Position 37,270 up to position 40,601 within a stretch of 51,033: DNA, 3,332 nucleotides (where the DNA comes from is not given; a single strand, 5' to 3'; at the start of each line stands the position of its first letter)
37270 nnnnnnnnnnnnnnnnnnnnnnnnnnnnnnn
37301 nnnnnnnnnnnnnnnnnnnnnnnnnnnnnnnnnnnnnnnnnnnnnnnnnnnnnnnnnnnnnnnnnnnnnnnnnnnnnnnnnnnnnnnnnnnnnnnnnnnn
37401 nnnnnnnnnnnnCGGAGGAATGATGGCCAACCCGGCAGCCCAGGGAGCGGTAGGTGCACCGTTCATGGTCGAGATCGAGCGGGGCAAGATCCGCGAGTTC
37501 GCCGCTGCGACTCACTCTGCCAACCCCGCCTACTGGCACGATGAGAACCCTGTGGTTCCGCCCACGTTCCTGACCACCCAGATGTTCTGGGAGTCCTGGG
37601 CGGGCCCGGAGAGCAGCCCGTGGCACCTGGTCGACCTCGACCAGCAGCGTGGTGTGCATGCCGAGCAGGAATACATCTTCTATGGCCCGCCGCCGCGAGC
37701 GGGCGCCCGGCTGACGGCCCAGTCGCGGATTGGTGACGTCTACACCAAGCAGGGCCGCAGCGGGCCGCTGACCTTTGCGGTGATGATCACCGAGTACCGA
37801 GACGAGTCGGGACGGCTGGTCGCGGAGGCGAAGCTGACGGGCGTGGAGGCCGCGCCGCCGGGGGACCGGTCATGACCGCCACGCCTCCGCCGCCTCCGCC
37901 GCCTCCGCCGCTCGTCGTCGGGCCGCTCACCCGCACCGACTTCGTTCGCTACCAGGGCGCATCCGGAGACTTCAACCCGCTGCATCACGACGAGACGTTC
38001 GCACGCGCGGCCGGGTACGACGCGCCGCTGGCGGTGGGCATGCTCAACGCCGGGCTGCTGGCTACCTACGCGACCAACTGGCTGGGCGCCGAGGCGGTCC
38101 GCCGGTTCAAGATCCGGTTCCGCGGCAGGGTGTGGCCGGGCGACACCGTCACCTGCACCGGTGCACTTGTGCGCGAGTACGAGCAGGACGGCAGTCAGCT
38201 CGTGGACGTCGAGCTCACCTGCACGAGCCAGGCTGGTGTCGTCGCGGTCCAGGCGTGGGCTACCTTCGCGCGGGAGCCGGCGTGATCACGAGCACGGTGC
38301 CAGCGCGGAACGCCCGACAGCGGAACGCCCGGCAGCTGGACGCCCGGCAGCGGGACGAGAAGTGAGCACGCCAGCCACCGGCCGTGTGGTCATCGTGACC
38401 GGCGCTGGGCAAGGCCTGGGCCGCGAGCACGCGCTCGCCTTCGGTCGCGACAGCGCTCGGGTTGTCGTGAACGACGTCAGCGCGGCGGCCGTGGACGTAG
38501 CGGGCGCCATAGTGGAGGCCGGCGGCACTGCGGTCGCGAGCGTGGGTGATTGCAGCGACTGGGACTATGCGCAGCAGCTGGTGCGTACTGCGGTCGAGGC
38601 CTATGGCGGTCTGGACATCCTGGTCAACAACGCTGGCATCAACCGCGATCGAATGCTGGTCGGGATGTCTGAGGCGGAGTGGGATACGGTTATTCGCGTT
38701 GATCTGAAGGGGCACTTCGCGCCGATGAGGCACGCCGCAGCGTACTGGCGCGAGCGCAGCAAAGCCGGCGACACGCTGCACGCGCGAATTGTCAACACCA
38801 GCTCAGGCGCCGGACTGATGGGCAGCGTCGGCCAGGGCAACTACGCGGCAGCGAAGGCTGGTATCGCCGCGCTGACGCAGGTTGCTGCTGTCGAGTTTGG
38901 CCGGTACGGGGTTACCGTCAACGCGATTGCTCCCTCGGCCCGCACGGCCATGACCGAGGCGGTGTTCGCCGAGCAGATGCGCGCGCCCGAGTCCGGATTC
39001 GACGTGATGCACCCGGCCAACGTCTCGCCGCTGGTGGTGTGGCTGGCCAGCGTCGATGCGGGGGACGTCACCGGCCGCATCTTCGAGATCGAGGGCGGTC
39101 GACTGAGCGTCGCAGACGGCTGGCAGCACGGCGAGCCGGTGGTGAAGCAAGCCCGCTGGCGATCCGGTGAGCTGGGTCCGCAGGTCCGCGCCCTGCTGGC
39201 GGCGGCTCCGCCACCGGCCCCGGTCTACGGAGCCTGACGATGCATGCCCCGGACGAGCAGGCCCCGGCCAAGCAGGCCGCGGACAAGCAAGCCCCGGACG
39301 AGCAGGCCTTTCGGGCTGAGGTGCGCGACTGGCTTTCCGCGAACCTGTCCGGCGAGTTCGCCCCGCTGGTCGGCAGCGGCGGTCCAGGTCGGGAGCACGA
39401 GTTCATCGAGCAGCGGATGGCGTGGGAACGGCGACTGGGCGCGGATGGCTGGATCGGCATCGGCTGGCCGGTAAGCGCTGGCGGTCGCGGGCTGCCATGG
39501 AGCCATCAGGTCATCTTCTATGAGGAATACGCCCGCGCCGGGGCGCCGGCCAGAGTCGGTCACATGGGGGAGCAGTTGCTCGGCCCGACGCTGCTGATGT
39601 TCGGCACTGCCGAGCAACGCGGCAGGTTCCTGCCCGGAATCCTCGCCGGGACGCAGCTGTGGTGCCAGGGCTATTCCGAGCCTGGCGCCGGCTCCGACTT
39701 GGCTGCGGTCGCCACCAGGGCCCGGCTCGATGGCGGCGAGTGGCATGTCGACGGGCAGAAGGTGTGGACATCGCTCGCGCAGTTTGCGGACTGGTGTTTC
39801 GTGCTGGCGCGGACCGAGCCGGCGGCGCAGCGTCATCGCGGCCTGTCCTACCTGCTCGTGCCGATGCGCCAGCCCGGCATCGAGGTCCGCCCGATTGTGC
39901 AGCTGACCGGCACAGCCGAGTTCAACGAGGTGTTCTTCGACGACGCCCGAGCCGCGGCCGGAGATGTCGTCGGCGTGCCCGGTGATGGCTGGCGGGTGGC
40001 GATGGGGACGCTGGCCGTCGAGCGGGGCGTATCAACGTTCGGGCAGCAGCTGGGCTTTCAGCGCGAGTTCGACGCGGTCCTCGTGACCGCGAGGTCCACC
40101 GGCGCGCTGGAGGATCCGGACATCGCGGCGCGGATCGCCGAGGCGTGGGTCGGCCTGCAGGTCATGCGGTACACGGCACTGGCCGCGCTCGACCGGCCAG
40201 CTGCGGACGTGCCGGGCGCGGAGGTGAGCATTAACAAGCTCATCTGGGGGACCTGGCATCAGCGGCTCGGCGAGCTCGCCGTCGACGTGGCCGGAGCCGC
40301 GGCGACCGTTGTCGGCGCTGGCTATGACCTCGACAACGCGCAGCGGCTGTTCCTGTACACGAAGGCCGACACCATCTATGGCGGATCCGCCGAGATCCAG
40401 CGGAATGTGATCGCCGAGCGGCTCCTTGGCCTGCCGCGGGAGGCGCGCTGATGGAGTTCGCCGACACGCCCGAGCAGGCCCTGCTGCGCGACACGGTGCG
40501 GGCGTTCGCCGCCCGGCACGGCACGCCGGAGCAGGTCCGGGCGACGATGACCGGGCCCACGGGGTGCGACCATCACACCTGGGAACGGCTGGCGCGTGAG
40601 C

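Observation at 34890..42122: ipdAB-like ring-opening module embedded in a non-canonical nine-gene operon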

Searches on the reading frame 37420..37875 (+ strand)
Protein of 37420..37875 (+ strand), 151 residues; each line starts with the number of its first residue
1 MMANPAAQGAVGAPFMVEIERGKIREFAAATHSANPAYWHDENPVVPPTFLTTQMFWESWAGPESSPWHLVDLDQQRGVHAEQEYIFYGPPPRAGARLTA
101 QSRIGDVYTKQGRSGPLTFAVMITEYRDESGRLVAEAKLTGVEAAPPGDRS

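Call 8: search_protein_families(library=pfam, proteins=[window:37420-37875:+])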
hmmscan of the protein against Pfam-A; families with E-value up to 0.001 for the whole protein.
window:37420-37875:+ (151 aa): 1 family
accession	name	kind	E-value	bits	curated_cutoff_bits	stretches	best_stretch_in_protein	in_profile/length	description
PF13452.11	FAS1_DH_region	-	2.2e-19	70.3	22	1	9-136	4-131/132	FAS1-like, dehydratase domain region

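Call 9: search_protein_families(library=ncbifam, proteins=[window:37420-37875:+])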
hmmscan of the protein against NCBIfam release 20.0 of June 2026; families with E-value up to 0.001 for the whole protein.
window:37420-37875:+ (151 aa): 2 families
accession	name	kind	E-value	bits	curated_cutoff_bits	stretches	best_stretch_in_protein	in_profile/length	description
NF040624.1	HadA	equivalog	1.4e-07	31.9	180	1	18-113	12-111/144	(3R)-hydroxyacyl-ACP dehydratase subunit HadA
NF040620.1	fused_HadA_HadB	exception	0.00038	20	350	1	18-109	12-107/329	fused (3R)-hydroxyacyl-ACP dehydratase subunits HadA/HadB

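Call 24: search_solved_structures(query=window:37420-37875:+, max_evalue=0.01)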
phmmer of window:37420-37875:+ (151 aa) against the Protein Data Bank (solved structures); distinct sequences matched with E-value up to 0.01: 0.

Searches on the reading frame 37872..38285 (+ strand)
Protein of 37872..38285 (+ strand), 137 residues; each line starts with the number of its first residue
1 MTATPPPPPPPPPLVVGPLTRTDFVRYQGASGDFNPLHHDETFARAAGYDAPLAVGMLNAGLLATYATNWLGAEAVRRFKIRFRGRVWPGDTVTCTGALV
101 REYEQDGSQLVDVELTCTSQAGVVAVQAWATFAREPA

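Call 8: search_protein_families(library=pfam, proteins=[window:37872-38285:+])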
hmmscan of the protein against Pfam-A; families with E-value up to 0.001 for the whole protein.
window:37872-38285:+ (137 aa): 2 families
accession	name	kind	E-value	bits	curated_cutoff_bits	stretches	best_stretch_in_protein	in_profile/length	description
PF01575.25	MaoC_dehydratas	-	2.8e-18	66.1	27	1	18-117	17-117/123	MaoC like domain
PF13452.11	FAS1_DH_region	-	9.6e-09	35.9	22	1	19-126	14-130/132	FAS1-like, dehydratase domain region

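Call 9: search_protein_families(library=ncbifam, proteins=[window:37872-38285:+])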
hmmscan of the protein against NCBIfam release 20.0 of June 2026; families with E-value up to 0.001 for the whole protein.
window:37872-38285:+ (137 aa): 4 families
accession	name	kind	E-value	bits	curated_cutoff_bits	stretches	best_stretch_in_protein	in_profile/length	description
NF010246.0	PRK13693.1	equivalog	1.9e-17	63.6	203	1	17-88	20-92/142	(3R)-hydroxyacyl-ACP dehydratase subunit HadB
NF040620.1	fused_HadA_HadB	exception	3.3e-17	62.9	350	1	18-87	211-281/329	fused (3R)-hydroxyacyl-ACP dehydratase subunits HadA/HadB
NF006045.0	PRK08190.1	subfamily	2.6e-09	36.4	282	1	19-130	26-137/467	bifunctional enoyl-CoA hydratase/phosphate acetyltransferase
NF040624.1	HadA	equivalog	3.7e-05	24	180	1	26-134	20-137/144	(3R)-hydroxyacyl-ACP dehydratase subunit HadA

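Call 25: search_solved_structures(query=window:37872-38285:+, max_evalue=0.01)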
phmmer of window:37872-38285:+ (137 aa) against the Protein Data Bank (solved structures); distinct sequences matched with E-value up to 0.01: 30.
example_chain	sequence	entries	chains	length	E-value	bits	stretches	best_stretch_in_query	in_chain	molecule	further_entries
5zy8_B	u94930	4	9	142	3e-15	59.6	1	16-87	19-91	3-hydroxyacyl-ACP dehydratase | (3R)-hydroxyacyl-ACP dehydratase subunit HadB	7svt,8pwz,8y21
4rlj_B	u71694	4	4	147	3.2e-15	59.5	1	16-87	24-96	(3R)-hydroxyacyl-ACP dehydratase subunit HadB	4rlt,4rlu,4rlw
4rv2_B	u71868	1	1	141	4.3e-15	59.1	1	16-95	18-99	MaoC family protein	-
4v12_A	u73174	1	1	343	1.8e-11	47.3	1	13-84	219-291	MAOC LIKE DOMAIN PROTEIN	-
5i7n_A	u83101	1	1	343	5.9e-11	45.6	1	18-84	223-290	MaoC-like dehydratase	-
2cdh_S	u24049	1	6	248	1.3e-08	38.1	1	8-94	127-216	DEHYDRATASE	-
1s9c_A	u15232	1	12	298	1.6e-08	37.7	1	8-94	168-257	Peroxisomal multifunctional enzyme type 2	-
1pn2_A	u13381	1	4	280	3.3e-07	33.5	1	18-94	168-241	Peroxisomal hydratase-dehydrogenase-epimerase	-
1pn4_A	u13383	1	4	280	4.5e-06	29.8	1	18-94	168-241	Peroxisomal hydratase-dehydrogenase-epimerase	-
7mku_A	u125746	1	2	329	6.2e-06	29.4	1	24-94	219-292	Enoyl-CoA hydratase 2, peroxisomal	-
1q6w_A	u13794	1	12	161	8.6e-06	28.9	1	19-128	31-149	monoamine oxidase regulatory protein, putative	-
3oml_A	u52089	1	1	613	1.2e-05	28.4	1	6-93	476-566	Peroxisomal Multifunctional Enzyme Type 2, CG3415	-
1iq6_A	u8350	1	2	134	1.7e-05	27.9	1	25-126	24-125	(R)-SPECIFIC ENOYL-COA HYDRATASE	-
3wew_A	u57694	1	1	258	2.3e-05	27.5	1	5-85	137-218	HtdX dehydratase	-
4oob_A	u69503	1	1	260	2.3e-05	27.5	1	5-85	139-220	Uncharacterized protein HtdX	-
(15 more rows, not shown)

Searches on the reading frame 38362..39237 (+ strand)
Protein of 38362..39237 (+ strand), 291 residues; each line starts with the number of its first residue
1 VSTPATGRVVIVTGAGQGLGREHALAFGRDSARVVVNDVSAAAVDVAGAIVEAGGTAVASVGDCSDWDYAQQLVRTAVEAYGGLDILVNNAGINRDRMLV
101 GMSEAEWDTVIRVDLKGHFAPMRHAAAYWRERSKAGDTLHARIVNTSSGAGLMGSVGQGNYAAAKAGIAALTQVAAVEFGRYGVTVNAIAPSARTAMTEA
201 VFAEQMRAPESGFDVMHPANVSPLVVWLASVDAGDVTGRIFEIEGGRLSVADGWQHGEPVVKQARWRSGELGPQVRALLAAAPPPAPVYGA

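Call 8: search_protein_families(library=pfam, proteins=[window:38362-39237:+])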
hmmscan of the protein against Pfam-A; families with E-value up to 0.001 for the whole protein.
window:38362-39237:+ (291 aa): 3 families
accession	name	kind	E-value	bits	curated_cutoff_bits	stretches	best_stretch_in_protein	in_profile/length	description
PF00106.31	adh_short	-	3.7e-44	151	26.6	1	8-203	1-192/195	short chain dehydrogenase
PF13561.12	adh_short_C2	-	1.3e-36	126.8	27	1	14-246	1-234/236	Enoyl-(Acyl carrier protein) reductase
PF08659.16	KR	-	8e-10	39.4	22.6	1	10-174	3-162/180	KR domain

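Call 9: search_protein_families(library=ncbifam, proteins=[window:38362-39237:+])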
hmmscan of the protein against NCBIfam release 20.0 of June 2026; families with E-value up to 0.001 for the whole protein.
window:38362-39237:+ (291 aa): 205 families (the best 25 are shown)
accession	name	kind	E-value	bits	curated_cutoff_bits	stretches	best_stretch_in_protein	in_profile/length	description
NF005861.0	PRK07791.1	subfamily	1.5e-128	428.4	373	1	6-291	5-300/300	SDR family oxidoreductase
NF005862.0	PRK07792.1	equivalog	1.7e-88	296.7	414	1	3-271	9-280/307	3-oxoacyl-ACP reductase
NF004198.0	PRK05653.1-3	equivalog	1.1e-60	205.1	296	1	6-247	6-246/248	3-oxoacyl-ACP reductase FabG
TIGR01830.1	3oxo_ACP_reduc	equivalog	5.3e-51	173.6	297.75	1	10-246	1-237/239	3-oxoacyl-[acyl-carrier-protein] reductase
NF006110.0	PRK08261.1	equivalog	1.3e-44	152.8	410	1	3-245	210-448/454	3-oxoacyl-ACP reductase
NF005559.1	PRK07231.1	subfamily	1.8e-44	152.1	215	1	6-248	3-248/249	glucose 1-dehydrogenase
NF009466.0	PRK12826.1-2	subfamily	8.3e-44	149.9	222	1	7-247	3-244/248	3-oxoacyl-ACP reductase FabG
NF004197.0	PRK05653.1-1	equivalog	4.4e-42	144.4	332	1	1-246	1-245/249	3-oxoacyl-ACP reductase FabG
NF009464.0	PRK12824.1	subfamily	5.4e-41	140.9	269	1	8-247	3-242/245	3-oxoacyl-ACP reductase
TIGR01829.1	AcAcCoA_reduct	subfamily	2e-40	139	302.1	1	8-247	1-240/242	acetoacetyl-CoA reductase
TIGR03971.1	SDR_subfam_1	subfamily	2.2e-40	138.7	300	1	6-248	2-269/271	mycofactocin-coupled SDR family oxidoreductase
NF004791.0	PRK06138.1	equivalog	3e-40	138.1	312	1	6-248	4-250/252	SDR family oxidoreductase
NF004818.0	PRK06172.1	equivalog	4.8e-40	137.5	336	1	1-248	1-251/253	SDR family oxidoreductase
NF006493.1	PRK08936.1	subfamily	1.8e-39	135.6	420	1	6-247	6-250/261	glucose-1-dehydrogenase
NF004200.0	PRK05653.1-5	equivalog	2.7e-39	135.2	273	1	8-246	3-240/242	3-oxoacyl-ACP reductase FabG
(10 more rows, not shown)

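Call 68: search_solved_structures(query=window:38362-39237:+, max_evalue=1e-25)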
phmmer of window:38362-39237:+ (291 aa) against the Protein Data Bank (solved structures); distinct sequences matched with E-value up to 1e-25: 82 (the best 60 are shown).
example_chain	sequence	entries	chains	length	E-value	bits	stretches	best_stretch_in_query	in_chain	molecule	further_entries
3qlj_A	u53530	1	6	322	2.4e-108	365.1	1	6-291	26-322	Short chain dehydrogenase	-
2et6_A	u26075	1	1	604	9.5e-86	291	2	7-261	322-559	(3R)-hydroxyacyl-CoA dehydrogenase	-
7lg9_A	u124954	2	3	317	1.8e-63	217.9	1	3-252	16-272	3-ketoacyl-ACP reductase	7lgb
4kzp_A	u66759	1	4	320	5.2e-63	216.4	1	6-282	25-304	Oxidoreductase, short chain dehydrogenase/reductase family protein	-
7ulh_A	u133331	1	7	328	1.2e-50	175.8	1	6-275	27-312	Short chain dehydrogenase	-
1zbq_A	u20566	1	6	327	1.4e-41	146.1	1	6-249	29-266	17-beta-hydroxysteroid dehydrogenase 4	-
1gz6_A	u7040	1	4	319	1.3e-40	142.9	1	6-249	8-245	ESTRADIOL 17 BETA-DEHYDROGENASE 4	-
7sub_A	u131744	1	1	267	9.6e-39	136.8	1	6-246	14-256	3-oxoacyl-reductase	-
3oml_A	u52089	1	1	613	1.9e-38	135.8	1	6-235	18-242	Peroxisomal Multifunctional Enzyme Type 2, CG3415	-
4rzh_A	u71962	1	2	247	2.1e-38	135.6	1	3-248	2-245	3-oxoacyl-[acyl-carrier protein] reductase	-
2hq1_A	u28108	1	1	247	4.1e-38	134.7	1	6-247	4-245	Glucose/ribitol dehydrogenase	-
2uvd_A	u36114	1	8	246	9.6e-38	133.5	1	6-247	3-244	3-OXOACYL-(ACYL-CARRIER-PROTEIN) REDUCTASE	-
7tzp_A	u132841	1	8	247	1.1e-37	133.3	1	7-247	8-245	3-oxoacyl-ACP reductase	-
6t6n_A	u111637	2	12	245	1.3e-37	133.1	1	7-247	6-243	3-oxoacyl-[acyl-carrier protein] reductase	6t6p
4dml_A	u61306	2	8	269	3.1e-37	131.8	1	3-247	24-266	3-oxoacyl-[acyl-carrier-protein] reductase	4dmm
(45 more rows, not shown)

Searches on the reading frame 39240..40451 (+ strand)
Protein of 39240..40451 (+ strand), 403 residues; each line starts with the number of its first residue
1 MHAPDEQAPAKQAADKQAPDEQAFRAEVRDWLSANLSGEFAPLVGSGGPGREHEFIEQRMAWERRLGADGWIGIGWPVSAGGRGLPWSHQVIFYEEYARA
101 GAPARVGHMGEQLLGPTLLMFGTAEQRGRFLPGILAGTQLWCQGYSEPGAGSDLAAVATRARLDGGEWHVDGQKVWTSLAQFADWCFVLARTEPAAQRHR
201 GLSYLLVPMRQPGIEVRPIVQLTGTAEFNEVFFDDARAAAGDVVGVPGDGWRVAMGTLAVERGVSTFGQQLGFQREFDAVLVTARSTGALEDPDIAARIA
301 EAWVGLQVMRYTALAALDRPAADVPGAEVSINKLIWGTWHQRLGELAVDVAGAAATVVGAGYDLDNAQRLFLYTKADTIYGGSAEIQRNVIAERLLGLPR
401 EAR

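Call 8: search_protein_families(library=pfam, proteins=[window:39240-40451:+])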
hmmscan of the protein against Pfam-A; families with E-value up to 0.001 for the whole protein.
window:39240-40451:+ (403 aa): 3 families
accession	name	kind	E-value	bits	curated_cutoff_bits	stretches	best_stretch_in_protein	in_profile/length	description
PF00441.29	Acyl-CoA_dh_1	-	1.4e-22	80.9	22.4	1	248-396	1-150/150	Acyl-CoA dehydrogenase, C-terminal domain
PF02770.24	Acyl-CoA_dh_M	-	7.3e-22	77.8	33.3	1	142-235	1-96/97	Acyl-CoA dehydrogenase, middle domain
PF02771.21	Acyl-CoA_dh_N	-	7.9e-17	62.1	22.9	1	19-137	2-112/113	Acyl-CoA dehydrogenase, N-terminal domain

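Call 9: search_protein_families(library=ncbifam, proteins=[window:39240-40451:+])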
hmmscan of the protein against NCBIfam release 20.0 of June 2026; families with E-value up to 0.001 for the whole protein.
window:39240-40451:+ (403 aa): 19 families
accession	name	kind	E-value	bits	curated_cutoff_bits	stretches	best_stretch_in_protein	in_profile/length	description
TIGR03204.1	pimC_large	equivalog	3.5e-63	213.8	623.85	1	19-398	6-395/395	pimeloyl-CoA dehydrogenase large subunit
NF042972.1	AcrlCoAredClosAcrC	equivalog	8.9e-27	93.7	640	1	65-273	44-252/378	acryloyl-CoA reductase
NF045552.1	GlutCoADH_Des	equivalog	2.9e-24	86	470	1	65-399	45-383/387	glutaryl-CoA dehydrogenase Acd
NF043006.1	CyhCrbnylCoADH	equivalog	1.4e-23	83.6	650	1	74-393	52-373/380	cyclohexane-1-carbonyl-CoA dehydrogenase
NF008997.0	PRK12341.1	equivalog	6.8e-23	81.3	537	1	69-272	49-251/382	acyl-CoA dehydrogenase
NF045652.1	ProlPCPDhRedW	equivalog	8.8e-23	80.7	650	1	57-395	32-373/376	L-prolyl-[peptidyl-carrier protein] dehydrogenase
NF042439.1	SulpropCoADesulf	equivalog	3.4e-19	68.8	600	1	64-248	31-218/379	3-sulfinopropanoyl-CoA desulfinase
NF053553.1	prodigi_MBC_PigA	equivalog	6.7e-19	68.3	500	1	118-395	100-379/381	prodigiosin MBC biosynthesis dehydrogenase PigA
TIGR03207.1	cyc_hxne_CoA_dh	equivalog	1.1e-18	67.2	575.35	1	64-260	39-236/372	cyclohexanecarboxyl-CoA dehydrogenase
NF002885.1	PRK03354.1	equivalog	2e-16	60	540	1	74-262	54-239/378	crotonobetainyl-CoA dehydrogenase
NF058590.1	AcCoDHFadEBacil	equivalog_domain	5.2e-15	55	600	1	57-262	53-257/586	acyl-CoA dehydrogenase FadE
NF052270.1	Staph_DH_FadE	equivalog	1e-10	40.9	600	1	116-219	115-215/400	acyl-CoA dehydrogenase FadE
NF007000.1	PRK09463.1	subfamily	8.4e-10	37.6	600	1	112-273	128-308/726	acyl-CoA dehydrogenase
NF009586.0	PRK13026.1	subfamily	1.7e-09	36.6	608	1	81-265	132-335/777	acyl-CoA dehydrogenase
TIGR03203.1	pimD_small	equivalog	9.6e-09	34.8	652.7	1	115-220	94-199/378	pimeloyl-CoA dehydrogenase small subunit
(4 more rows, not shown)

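Call 22: search_solved_structures(query=window:39240-40451:+, max_evalue=1e-10)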
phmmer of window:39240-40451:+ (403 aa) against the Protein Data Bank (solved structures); distinct sequences matched with E-value up to 1e-10: 76 (the best 60 are shown).
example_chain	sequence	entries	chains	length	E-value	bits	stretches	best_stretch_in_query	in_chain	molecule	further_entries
6wy9_A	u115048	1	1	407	7.8e-53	182.9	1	23-402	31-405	Acyl-CoA dehydrogenase domain protein Tcur3483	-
6wy8_B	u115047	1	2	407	1.2e-52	182.3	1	23-402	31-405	Acyl-CoA dehydrogenase domain protein Tcur3483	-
4x28_A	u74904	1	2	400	3.1e-45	157.9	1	19-401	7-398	Acyl-CoA dehydrogenase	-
8hk0_A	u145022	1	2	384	9.1e-33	116.8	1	20-282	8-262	Acyl-CoA dehydrogenase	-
7y0a_A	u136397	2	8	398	5.4e-30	107.7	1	61-397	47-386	Short-chain specific acyl-CoA dehydrogenase, mitochondrial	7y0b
8sgs_A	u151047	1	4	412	7.3e-30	107.2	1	61-397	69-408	Short-chain specific acyl-CoA dehydrogenase, mitochondrial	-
2vig_A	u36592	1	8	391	1.6e-29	106.1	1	61-401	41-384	SHORT-CHAIN SPECIFIC ACYL-COA DEHYDROGENASE,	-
4u83_A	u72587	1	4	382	2.3e-29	105.6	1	45-393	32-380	Acyl-CoA dehydrogenase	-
1jqi_A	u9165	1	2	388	5.2e-28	101.1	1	51-397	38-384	short chain acyl-CoA dehydrogenase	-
5jsc_A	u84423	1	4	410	8.6e-27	97.1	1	53-396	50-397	Putative acyl-CoA dehydrogenase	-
5idu_A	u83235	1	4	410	8.1e-26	93.9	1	64-396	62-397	Acyl-CoA dehydrogenase domain protein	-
2pg0_A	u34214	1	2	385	9.9e-26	93.6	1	59-395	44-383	Acyl-CoA dehydrogenase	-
3nf4_A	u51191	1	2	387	1.1e-25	93.4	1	64-395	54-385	acyl-CoA dehydrogenase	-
1ukw_A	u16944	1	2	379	5.6e-25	91.1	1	66-396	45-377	acyl-CoA dehydrogenase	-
4iv6_A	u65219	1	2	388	1.6e-24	89.6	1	66-396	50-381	Acyl-CoA dehydrogenase FadE3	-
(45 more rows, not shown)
